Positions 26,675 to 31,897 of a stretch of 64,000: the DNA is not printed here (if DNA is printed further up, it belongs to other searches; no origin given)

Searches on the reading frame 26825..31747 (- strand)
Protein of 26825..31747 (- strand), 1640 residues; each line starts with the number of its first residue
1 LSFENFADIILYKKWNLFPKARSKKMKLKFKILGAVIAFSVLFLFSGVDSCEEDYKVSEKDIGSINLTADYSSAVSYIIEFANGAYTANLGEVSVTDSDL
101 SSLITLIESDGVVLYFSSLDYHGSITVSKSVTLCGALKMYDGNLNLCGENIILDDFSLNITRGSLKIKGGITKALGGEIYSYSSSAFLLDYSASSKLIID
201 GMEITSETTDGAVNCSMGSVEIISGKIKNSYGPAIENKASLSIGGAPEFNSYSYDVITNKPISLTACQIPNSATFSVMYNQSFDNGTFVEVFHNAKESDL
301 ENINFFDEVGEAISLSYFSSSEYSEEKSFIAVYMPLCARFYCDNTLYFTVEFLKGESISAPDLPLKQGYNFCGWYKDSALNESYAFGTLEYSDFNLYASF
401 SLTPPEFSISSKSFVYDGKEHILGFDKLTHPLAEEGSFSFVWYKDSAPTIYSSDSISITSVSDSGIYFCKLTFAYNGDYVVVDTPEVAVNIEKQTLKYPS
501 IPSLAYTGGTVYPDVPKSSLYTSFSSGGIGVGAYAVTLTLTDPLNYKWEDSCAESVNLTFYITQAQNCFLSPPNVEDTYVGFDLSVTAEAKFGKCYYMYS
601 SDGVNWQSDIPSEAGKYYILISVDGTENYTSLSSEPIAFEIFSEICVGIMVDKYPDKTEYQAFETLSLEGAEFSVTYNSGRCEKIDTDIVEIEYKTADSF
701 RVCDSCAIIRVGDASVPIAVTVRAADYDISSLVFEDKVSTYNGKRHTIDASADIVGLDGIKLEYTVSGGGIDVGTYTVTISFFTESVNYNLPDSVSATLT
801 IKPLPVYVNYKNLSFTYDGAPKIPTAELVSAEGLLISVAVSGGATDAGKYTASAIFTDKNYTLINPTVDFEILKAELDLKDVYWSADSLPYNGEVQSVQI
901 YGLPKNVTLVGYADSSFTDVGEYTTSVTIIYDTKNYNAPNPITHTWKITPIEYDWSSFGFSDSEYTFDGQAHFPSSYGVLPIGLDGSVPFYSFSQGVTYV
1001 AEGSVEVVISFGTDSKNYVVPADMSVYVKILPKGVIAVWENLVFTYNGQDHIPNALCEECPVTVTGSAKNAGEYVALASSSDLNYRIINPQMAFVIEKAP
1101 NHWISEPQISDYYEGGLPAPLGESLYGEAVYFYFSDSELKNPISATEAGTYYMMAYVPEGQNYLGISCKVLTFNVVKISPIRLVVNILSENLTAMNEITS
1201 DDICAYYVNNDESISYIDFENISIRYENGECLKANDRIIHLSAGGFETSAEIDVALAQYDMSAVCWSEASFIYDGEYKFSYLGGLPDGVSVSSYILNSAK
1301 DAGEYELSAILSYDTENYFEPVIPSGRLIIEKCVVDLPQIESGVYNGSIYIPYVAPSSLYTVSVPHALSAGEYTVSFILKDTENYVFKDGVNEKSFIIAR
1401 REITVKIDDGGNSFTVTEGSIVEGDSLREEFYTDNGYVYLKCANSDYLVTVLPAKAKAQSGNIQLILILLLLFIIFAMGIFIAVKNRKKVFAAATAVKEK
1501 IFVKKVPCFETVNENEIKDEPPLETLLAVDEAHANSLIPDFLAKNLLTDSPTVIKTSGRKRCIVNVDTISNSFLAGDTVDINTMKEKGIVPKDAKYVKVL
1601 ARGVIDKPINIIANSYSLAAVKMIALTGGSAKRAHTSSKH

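Call 97: search_protein_families(library=pfam, proteins=[window:26825-31747:-], max_evalue=0.00001)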
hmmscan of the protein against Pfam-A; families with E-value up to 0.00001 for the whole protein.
window:26825-31747:- (1640 aa): 2 families
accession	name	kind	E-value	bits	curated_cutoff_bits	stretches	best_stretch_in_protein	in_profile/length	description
PF00828.25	Ribosomal_L27A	-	4.7e-10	40.2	21.5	1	1563-1631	1-71/72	Ribosomal proteins 50S-L15, 50S-L18e, 60S-L27A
PF09479.16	Flg_new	-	9.1e-10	39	27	1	353-398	17-64/65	Listeria-Bacteroides repeat domain (List_Bact_rpt)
